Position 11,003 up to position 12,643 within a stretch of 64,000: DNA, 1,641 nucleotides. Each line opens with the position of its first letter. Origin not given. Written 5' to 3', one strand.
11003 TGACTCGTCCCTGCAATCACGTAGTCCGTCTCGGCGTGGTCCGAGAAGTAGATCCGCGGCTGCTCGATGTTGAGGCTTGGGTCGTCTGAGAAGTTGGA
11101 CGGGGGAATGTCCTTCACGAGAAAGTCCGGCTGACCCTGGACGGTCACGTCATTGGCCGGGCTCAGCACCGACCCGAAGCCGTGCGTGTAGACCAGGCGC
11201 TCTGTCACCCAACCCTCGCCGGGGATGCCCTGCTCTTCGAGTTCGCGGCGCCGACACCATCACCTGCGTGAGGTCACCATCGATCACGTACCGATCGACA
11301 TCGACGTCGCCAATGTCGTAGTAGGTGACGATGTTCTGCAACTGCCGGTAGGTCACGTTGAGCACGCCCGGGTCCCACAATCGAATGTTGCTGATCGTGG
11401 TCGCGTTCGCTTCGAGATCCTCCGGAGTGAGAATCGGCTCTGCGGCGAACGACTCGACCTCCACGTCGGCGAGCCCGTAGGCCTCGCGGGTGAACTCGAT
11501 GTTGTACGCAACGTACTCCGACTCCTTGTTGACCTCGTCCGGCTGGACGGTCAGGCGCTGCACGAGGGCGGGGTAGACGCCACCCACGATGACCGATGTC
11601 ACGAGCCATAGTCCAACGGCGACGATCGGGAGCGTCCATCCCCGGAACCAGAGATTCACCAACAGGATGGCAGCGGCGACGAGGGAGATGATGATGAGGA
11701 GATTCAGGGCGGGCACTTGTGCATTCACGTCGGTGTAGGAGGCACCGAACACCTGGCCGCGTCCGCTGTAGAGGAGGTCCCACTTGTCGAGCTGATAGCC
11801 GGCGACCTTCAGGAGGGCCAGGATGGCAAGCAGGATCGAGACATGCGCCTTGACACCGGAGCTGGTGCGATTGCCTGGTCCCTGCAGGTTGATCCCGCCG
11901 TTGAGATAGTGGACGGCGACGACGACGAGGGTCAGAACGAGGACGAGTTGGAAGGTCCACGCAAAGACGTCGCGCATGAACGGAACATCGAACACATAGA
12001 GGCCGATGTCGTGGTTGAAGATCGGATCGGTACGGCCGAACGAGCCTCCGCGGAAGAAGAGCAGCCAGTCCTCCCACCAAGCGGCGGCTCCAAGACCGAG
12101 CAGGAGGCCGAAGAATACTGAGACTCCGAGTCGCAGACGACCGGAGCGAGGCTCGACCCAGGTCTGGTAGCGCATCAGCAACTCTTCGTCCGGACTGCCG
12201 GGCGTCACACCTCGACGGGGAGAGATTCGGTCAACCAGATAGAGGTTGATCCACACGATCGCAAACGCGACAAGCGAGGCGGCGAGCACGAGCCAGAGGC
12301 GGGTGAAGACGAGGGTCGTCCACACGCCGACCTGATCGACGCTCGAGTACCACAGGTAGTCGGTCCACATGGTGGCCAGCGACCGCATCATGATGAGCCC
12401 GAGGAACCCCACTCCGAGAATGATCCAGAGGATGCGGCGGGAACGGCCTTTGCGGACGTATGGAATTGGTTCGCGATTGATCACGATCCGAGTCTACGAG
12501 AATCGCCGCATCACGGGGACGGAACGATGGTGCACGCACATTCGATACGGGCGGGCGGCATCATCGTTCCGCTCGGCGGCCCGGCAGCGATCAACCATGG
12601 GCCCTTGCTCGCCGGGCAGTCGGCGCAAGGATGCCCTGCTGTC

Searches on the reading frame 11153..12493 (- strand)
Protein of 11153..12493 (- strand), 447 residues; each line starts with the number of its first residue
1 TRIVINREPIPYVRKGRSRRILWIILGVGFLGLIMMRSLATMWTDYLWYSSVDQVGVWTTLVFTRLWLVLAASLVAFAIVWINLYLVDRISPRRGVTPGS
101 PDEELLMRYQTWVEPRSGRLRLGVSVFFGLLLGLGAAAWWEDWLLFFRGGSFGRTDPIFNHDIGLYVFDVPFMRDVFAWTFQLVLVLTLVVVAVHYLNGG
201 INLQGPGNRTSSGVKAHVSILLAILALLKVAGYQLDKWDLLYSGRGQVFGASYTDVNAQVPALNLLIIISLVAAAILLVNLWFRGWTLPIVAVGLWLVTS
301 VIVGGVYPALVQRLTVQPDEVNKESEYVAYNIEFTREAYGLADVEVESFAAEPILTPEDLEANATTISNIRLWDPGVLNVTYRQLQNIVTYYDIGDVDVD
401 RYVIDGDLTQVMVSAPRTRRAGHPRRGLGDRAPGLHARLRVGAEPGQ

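Call 27: search_protein_families(library=pfam, proteins=[window:11153-12493:-], max_evalue=0.00001)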
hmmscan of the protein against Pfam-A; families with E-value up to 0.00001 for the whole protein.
window:11153-12493:- (447 aa): 1 family
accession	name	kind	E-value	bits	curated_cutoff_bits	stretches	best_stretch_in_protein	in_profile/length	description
PF03699.18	UPF0182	-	6.3e-113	378.9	27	1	23-415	2-395/770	Uncharacterised protein family (UPF0182)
